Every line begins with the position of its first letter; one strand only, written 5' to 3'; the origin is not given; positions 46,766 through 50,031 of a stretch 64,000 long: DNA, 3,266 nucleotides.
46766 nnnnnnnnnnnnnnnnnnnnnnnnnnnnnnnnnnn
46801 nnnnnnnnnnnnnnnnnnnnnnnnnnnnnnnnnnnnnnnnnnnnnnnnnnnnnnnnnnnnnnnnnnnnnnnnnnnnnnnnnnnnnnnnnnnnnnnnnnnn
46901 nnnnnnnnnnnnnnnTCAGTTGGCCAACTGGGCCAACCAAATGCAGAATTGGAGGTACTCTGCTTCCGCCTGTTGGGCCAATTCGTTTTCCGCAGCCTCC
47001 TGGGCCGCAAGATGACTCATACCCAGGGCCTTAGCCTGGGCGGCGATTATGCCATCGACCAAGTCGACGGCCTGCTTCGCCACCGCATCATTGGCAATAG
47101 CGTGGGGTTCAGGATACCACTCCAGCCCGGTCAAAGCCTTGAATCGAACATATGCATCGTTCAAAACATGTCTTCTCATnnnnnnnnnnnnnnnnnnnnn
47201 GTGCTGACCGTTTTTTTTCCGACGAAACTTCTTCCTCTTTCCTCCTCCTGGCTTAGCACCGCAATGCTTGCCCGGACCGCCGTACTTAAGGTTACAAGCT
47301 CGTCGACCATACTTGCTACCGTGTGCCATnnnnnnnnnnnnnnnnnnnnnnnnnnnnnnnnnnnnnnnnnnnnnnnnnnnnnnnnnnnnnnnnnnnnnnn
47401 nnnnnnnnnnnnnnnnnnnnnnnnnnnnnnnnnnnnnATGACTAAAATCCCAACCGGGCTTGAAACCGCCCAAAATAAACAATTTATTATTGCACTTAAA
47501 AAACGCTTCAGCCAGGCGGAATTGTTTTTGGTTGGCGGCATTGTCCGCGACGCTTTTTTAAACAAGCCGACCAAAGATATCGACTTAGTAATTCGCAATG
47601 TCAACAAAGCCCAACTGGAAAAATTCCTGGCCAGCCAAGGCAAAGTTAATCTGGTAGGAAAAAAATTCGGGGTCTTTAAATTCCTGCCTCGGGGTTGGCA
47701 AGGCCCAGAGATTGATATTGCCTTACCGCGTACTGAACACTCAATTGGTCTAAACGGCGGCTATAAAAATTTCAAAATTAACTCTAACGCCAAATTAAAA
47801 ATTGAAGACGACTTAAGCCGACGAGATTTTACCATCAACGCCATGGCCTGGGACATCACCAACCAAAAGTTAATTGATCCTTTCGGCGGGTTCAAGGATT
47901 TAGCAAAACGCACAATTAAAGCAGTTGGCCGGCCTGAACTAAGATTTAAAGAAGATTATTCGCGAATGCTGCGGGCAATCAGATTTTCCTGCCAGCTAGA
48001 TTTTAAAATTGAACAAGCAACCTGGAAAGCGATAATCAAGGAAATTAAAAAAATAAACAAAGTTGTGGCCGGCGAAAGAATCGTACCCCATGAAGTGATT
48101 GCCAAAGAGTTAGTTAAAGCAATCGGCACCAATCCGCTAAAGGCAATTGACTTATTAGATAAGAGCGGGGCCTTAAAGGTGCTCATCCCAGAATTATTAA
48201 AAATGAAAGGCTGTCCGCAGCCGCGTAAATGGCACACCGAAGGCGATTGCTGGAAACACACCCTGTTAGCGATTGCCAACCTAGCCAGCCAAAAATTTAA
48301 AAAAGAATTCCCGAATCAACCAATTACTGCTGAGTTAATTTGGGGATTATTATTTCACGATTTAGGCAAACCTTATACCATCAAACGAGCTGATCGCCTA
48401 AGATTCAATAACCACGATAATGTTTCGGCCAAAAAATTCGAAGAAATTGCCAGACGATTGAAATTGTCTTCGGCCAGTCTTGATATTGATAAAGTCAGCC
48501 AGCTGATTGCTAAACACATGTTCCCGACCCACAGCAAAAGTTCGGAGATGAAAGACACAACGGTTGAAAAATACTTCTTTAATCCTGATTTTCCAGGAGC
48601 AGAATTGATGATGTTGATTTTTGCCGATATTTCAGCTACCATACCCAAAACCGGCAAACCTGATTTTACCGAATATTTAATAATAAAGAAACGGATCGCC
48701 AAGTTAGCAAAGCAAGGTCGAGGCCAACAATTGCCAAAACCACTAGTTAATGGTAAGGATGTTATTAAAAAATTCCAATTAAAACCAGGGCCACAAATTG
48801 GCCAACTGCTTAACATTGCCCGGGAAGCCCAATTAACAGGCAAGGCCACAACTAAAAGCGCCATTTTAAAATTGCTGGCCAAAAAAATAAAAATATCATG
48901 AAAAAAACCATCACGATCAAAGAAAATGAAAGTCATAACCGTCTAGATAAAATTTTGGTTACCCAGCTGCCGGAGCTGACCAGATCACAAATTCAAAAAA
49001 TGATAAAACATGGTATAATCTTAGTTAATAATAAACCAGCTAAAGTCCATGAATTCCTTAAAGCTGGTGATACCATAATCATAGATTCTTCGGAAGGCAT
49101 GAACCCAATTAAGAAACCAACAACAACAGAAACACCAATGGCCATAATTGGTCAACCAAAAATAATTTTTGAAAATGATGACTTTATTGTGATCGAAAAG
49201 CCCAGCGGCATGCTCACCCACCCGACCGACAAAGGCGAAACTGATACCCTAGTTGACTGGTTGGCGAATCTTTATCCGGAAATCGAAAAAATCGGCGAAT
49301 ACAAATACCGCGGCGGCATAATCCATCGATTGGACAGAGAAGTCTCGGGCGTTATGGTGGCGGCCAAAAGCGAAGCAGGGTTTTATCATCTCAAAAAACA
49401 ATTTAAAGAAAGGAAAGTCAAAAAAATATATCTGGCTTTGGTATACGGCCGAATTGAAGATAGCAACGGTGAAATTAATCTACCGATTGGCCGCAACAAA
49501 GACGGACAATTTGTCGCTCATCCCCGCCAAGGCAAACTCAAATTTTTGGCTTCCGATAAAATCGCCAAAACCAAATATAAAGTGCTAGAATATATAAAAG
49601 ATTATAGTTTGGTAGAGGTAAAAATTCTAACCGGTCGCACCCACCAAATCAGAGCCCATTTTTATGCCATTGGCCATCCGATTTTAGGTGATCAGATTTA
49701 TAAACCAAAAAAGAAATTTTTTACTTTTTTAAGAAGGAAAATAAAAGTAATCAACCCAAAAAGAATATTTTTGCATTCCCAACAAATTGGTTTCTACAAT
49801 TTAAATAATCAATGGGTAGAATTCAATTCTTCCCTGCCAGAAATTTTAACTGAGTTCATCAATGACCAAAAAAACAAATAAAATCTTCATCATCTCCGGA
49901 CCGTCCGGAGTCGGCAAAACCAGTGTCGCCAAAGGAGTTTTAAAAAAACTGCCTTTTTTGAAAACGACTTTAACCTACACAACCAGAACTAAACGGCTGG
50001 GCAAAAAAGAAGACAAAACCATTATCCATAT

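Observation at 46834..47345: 0.5-kb GC-rich mini-island abutting tRNA-Val, encoding two tiny strong-SD proteins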

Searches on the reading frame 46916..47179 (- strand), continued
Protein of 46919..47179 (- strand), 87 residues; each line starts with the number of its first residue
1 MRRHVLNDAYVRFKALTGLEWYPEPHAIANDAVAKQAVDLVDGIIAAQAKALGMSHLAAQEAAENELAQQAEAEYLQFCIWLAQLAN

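Call 56: fold_search(model_id=the predicted structure, library=viral)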
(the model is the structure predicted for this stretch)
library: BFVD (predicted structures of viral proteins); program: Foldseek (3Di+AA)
matches with E <= 10: 98; with E <= 0.001: 0
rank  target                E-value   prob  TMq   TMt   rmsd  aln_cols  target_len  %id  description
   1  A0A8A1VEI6            1.4e+00  0.23  0.37  0.29   6.3        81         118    9  (no name in the UniProt tables at hand)
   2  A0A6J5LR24            1.6e+00  0.12  0.29  0.22  10.9        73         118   12  HTH_XRE domain containing protein [uncultured Caudovirales phage]
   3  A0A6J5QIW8            2.1e+00  0.04  0.25  0.20  13.1       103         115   11  Uncharacterized protein [uncultured Caudovirales phage]
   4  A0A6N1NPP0            2.2e+00  0.12  0.34  0.09   7.8        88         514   14  Uncharacterized protein [Tupanvirus deep ocean]
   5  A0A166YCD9            2.4e+00  0.10  0.29  0.14   6.2        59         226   20  (no name in the UniProt tables at hand)
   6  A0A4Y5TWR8            2.5e+00  0.12  0.31  0.38   7.1        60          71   15  Uncharacterized protein [Aeromonas phage 2_D05]
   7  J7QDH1                3.1e+00  0.15  0.33  0.36   5.0        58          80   21  Hypothetical wHTH DNA-binding protein [Alphaspiravirus yamagawaense]
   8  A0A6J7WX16            3.1e+00  0.12  0.35  0.36   6.4        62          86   16  Uncharacterized protein [uncultured Caudovirales phage]
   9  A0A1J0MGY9            3.1e+00  0.08  0.36  0.27  11.4        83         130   16  (no name in the UniProt tables at hand)
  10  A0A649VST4            3.3e+00  0.21  0.32  0.33   5.7        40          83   35  Helix-turn-helix DNA binding domain protein [Microbacterium phage Jayden]
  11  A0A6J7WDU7            3.3e+00  0.14  0.38  0.46   5.5        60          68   13  Uncharacterized protein [uncultured Caudovirales phage]
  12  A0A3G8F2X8            3.5e+00  0.11  0.38  0.20   8.8        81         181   18  Uncharacterized protein [Escherichia phage Skarpretter]
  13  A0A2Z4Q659            3.5e+00  0.08  0.32  0.30   6.6        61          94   18  (no name in the UniProt tables at hand)
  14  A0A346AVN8            3.5e+00  0.02  0.20  0.11  20.2        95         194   17  (no name in the UniProt tables at hand)
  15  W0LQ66                3.7e+00  0.20  0.43  0.29   3.9        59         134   22  (no name in the UniProt tables at hand)
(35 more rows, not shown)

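Call 60: find_related_loci(query=A5, collection=metagenome_contigs, flank=4000)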
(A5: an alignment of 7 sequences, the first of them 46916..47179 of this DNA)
Query A5 (87 aa) in metagenome_contigs; peptide patterns used: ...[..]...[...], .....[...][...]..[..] (x = any residue, [..] = any of these).
127 stretches matched a pattern; 3 encode a relative of the query (tblastn E <= 1e-3); 3 distinct loci.
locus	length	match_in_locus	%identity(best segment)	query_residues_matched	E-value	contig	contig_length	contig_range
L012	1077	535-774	44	2-81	2e-21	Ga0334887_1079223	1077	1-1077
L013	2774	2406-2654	36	5-87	2e-15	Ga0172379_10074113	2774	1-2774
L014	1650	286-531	34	5-86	1e-14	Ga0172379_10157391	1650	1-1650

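Call 61: find_related_loci(query=A5, collection=viral_contigs, flank=4000)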
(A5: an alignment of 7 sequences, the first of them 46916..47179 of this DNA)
Query A5 (87 aa) in viral_contigs; peptide patterns used: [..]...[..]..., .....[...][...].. (x = any residue, [..] = any of these).
25 stretches matched a pattern, but none encodes a relative of the query by tblastn (E <= 1e-3).

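Call 70: search_protein_families(library=pfam, proteins=[P0015, P0017, P0018, P0019], max_evalue=0.001)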
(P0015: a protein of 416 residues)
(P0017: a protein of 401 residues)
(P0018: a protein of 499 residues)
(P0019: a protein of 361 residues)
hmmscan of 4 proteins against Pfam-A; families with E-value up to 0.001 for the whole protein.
P0015 (416 aa): 8 families
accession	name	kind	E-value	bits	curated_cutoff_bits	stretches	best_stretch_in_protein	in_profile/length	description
PF00458.25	WHEP-TRS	-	5.8e-126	410.9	32.5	6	59-111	1-53/53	WHEP-TRS domain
PF24559.1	UBA_RAD5A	-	1.1e-09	38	27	0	6-21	28-43/45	DNA repair protein RAD5A UBA domain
PF14802.11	TMEM192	-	1.7e-07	31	25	0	46-78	195-227/236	TMEM192 family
PF12808.12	Mto2_bdg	-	2.4e-06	28.2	22.3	0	347-386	3-43/52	Micro-tubular organiser Mto1 C-term Mto2-binding region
PF19629.4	DUF6133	-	1.6e-05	25.4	27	0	143-161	11-29/65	Family of unknown function (DUF6133)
PF01519.22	DUF16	-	5.8e-05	24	40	0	113-157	37-82/104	Protein of unknown function DUF16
PF22932.2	Ubiq_DUF_assoc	-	5.8e-05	23.3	24.3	0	345-378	22-55/81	DUF569 associated ubiquitin-like domain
PF13652.11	QSregVF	-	0.00064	20.2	23.8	0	185-210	15-40/112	Putative quorum-sensing-regulated virulence factor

P0017 (401 aa): 4 families
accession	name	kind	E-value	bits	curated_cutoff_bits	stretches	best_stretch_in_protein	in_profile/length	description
PF00458.25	WHEP-TRS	-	2.8e-98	322.3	32.5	5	25-77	1-53/53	WHEP-TRS domain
PF25523.1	Ig_RIMBP2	-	2.7e-05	24.5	27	0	197-244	24-71/105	RIMBP2-like, immunoglobulin-like domain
PF01519.22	DUF16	-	8.2e-05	23.5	40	0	188-245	27-85/104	Protein of unknown function DUF16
PF18805.7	LRR_10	-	0.00028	21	30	0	52-72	7-27/67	Leucine-rich repeat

P0018 (499 aa): 1 family
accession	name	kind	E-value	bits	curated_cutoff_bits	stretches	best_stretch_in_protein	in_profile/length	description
PF00458.25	WHEP-TRS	-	1.5e-123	403.2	32.5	6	370-422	1-53/53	WHEP-TRS domain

P0019 (361 aa): 2 families
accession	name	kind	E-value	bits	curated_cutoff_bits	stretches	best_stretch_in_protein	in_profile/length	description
PF00458.25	WHEP-TRS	-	5e-119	388.7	32.5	6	130-180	2-52/53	WHEP-TRS domain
PF24565.1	Ned1_M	-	0.00029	21.1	27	0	122-160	19-57/100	Nuclear elongation and deformation protein 1-like, middle domain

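Call 79: search_dna_similar(query=window:46919-47179:-, collection=phages, mode=protein, max_evalue=1, max_rows=10)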
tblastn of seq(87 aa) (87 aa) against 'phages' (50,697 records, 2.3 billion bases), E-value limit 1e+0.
No match.

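Call 80: search_dna_similar(query=window:46919-47179:-, collection=plasmids, mode=protein, max_evalue=1, max_rows=10)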
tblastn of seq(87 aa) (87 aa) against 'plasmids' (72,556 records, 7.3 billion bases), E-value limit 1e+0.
No match.

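Call 83: find_encoding_contigs(protein=P0020, flank=2000, max_places=2)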
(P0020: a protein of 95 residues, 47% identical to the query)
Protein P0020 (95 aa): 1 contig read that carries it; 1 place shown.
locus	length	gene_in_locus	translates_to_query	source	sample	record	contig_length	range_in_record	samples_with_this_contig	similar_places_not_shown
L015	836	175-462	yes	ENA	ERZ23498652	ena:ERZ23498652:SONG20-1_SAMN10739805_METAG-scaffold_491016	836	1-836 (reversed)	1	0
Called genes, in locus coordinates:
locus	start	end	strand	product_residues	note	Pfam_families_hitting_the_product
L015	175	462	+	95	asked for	-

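Call 84: find_encoding_contigs(protein=P0021, flank=2000, max_places=2)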
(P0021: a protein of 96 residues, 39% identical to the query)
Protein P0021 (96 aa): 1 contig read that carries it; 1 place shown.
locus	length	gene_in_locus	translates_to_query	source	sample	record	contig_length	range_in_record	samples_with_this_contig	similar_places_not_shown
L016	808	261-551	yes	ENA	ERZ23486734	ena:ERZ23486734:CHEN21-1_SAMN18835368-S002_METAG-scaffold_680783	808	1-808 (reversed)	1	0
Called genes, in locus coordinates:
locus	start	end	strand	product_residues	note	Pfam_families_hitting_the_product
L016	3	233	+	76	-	?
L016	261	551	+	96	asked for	-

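Call 85: find_encoding_contigs(protein=P0014, flank=2000, max_places=2)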
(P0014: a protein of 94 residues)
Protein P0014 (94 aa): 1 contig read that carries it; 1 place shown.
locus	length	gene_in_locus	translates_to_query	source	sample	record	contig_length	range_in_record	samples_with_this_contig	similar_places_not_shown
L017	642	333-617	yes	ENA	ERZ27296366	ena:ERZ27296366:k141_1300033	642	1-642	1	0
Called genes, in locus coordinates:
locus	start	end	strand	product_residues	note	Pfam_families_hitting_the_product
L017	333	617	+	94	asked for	-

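Call 109: search_protein_families(library=padloc, proteins=[window:46919-47179:-], max_evalue=0.01)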
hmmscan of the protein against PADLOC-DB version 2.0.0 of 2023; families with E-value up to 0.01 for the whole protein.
seq(87 aa): 0 families

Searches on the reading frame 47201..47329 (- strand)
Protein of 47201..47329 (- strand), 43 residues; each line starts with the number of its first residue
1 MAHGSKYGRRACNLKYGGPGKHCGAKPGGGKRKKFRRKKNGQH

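Call 6: search_protein_families(library=pfam, proteins=[window:47201-47329:-], max_evalue=10)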
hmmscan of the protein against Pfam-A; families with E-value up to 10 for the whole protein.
seq(43 aa): 0 families

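Call 15: find_homologous_proteins(query=window:47201-47329:-, max_evalue=10)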
Query seq(43 aa): no candidate shares three 5-residue words with the query. No homologue found.

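Call 22: find_related_loci(query=A3, collection=genome_contigs, flank=5000)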
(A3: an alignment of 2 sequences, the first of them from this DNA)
Query A3 (43 aa) in genome_contigs; peptide patterns used: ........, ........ (x = any residue, [..] = any of these).
15 stretches matched a pattern, but none encodes a relative of the query by tblastn (E <= 1e-3).

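Call 24: find_related_loci(query=A3, collection=metagenome_contigs, flank=5000)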
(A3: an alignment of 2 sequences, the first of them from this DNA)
Query A3 (43 aa) in metagenome_contigs; peptide patterns used: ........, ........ (x = any residue, [..] = any of these).
33 stretches matched a pattern, but none encodes a relative of the query by tblastn (E <= 1e-3).

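Call 54: search_protein_families(library=phrogs, proteins=[window:47201-47329:-], max_evalue=1)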
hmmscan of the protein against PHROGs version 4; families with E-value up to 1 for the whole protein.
seq(43 aa): 0 families

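Call 55: search_protein_families(library=ncbifam, proteins=[window:47201-47329:-], max_evalue=1)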
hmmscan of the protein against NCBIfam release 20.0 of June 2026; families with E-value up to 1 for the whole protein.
seq(43 aa): 0 families

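Call 92: search_solved_structures(query=A8, max_evalue=10, show_alignments=2)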
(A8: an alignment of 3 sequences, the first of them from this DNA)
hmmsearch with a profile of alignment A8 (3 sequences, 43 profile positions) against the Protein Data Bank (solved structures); distinct sequences matched with E-value up to 10: 0.

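Call 93: find_related_loci(query=A8, collection=viral_contigs, flank=3000)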
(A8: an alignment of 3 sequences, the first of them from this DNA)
Query A8 (43 aa) in viral_contigs; peptide patterns used: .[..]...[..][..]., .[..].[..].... (x = any residue, [..] = any of these).
9 stretches matched a pattern, but none encodes a relative of the query by tblastn (E <= 1e-3).

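Call 104: predict_structure(protein=window:47201-47329:-)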
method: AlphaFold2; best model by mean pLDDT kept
length: 43 residues; sequences in the alignment: 1
mean_pLDDT: 60.5   pTM: 0.15
mean pLDDT of the five models: 60.5, 59.8, 59.1, 59.0, 58.9
residues with pLDDT >= 90: 0; 70-90: 7; 50-70: 35; < 50: 1
segments of 3 or more residues with pLDDT < 50: none
pLDDT, mean of each block of 10 residues (from residue 1): 55 56 59 73 60
secondary structure: DSSP gave nothing for this model
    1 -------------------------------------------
elements in order:

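Call 109: search_protein_families(library=padloc, proteins=[window:47201-47329:-], max_evalue=0.01)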
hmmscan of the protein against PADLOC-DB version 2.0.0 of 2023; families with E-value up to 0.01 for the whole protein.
seq(43 aa): 0 families

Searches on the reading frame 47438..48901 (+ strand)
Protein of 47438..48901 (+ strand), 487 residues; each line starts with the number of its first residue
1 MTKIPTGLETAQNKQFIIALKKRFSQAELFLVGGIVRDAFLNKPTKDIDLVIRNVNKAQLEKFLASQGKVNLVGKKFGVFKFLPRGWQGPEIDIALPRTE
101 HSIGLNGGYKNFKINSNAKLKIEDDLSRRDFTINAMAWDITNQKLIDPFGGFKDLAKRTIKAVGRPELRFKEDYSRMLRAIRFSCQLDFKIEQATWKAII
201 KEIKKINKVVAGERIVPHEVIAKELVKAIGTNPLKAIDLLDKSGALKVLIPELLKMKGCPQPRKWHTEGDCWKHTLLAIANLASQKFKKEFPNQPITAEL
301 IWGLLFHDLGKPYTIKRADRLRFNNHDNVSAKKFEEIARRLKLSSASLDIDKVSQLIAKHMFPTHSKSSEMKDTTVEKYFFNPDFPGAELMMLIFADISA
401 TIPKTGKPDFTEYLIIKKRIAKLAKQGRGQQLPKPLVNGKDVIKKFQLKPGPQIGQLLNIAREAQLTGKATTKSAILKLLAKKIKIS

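Call 55: search_protein_families(library=ncbifam, proteins=[window:47438-48901:+], max_evalue=1)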
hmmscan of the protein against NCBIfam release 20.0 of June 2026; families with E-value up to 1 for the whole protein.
window:47438-48901:+ (487 aa): 13 families
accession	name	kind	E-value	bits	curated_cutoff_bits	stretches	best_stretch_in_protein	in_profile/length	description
TIGR02692.1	tRNA_CCA_actino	equivalog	2.7e-56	191.2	438.8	1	12-480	11-462/466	CCA tRNA nucleotidyltransferase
NF008137.0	PRK10885.1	equivalog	7.2e-52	176.5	451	1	29-381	3-324/409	multifunctional CCA addition/repair protein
NF009814.0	PRK13299.1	equivalog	7.1e-45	153.7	290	2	28-309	22-291/396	CCA tRNA nucleotidyltransferase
NF009813.0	PRK13298.1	equivalog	3.1e-35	121.9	606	1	29-371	3-321/417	tRNA CCA-pyrophosphorylase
TIGR01942.1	pcnB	subfamily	1.2e-28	100.1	305.65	1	28-210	31-204/425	polynucleotide adenylyltransferase PcnB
NF009812.0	PRK13297.1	equivalog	3.2e-25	89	624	1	28-255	13-221/364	tRNA CCA-pyrophosphorylase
NF009811.0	PRK13296.1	equivalog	1.8e-24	86.3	469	1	28-256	2-211/360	CCA tRNA nucleotidyltransferase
NF008634.1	PRK11623.1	equivalog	4.6e-23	81.5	702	1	27-204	61-240/469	polynucleotide adenylyltransferase PcnB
NF041569.1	A-tRNAntase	equivalog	3.2e-21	75.3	1440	1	29-255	482-697/880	A-adding tRNA nucleotidyltransferase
TIGR01693.1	UTase_glnD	equivalog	1.1e-06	27.2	519.4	1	167-362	329-519/850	[protein-PII] uridylyltransferase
NF001265.0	PRK00227.1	equivalog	5.3e-06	24.9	799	1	234-361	345-455/693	[protein-PII] uridylyltransferase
TIGR00277.1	HDIG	domain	8.8e-06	25.5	27.6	1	277-343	10-74/84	HDIG domain-containing metalloprotein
NF002895.0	PRK03381.1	equivalog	1.1e-05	23.7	631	1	226-373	376-509/782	[protein-PII] uridylyltransferase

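Call 96: list_cluster_members(proteins=[window:47438-48898:+, L003:4324-5808:-, L002:479-2047:-, L007:203-1651:-, P0004, P0001])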
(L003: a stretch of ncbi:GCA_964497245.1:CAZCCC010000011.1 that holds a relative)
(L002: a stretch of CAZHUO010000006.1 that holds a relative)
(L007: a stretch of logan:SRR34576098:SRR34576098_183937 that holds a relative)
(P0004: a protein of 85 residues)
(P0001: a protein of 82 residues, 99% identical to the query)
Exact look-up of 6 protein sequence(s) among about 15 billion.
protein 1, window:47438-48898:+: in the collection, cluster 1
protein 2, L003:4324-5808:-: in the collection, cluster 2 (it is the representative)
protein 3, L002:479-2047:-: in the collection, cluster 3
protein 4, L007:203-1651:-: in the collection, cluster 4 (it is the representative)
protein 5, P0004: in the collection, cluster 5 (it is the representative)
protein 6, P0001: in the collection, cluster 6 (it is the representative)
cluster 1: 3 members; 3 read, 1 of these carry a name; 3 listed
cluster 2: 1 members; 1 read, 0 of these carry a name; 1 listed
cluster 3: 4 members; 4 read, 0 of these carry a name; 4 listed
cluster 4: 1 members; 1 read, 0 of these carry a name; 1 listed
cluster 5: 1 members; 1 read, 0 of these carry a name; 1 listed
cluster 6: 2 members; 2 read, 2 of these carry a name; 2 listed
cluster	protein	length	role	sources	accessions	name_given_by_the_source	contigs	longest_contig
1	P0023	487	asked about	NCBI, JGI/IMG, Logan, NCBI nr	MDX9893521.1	MAG: HD domain-containing protein [Patescibacteria group bacterium] | poly(A) polymerase | HD domain-containing protein [Patescibacteria group bacterium]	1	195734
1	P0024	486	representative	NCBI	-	-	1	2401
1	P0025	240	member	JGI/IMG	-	-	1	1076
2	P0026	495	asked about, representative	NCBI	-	-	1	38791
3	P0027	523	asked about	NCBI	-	-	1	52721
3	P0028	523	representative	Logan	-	-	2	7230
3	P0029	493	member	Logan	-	-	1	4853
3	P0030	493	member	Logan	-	-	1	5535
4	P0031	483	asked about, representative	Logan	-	-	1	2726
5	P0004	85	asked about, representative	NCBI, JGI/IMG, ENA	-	-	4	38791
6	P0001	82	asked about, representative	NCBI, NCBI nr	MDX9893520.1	MAG: hypothetical protein RB292_03865 [Patescibacteria group bacterium] | hypothetical protein [Patescibacteria group bacterium]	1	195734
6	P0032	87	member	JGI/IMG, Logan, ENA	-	hypothetical protein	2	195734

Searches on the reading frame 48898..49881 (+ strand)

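Call 67: search_protein_families(library=pfam, proteins=[window:48898-49881:+], max_evalue=0.001)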
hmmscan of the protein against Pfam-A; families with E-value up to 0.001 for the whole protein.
window:48898-49881:+ (327 aa): 2 families
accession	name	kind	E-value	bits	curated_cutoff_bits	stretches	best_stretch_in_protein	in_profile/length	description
PF00849.27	PseudoU_synth_2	-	7.1e-32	111.2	26.8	1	95-255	1-150/152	RNA pseudouridylate synthase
PF01479.30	S4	-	3.8e-13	49.4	22.8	1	15-60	2-48/48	S4 domain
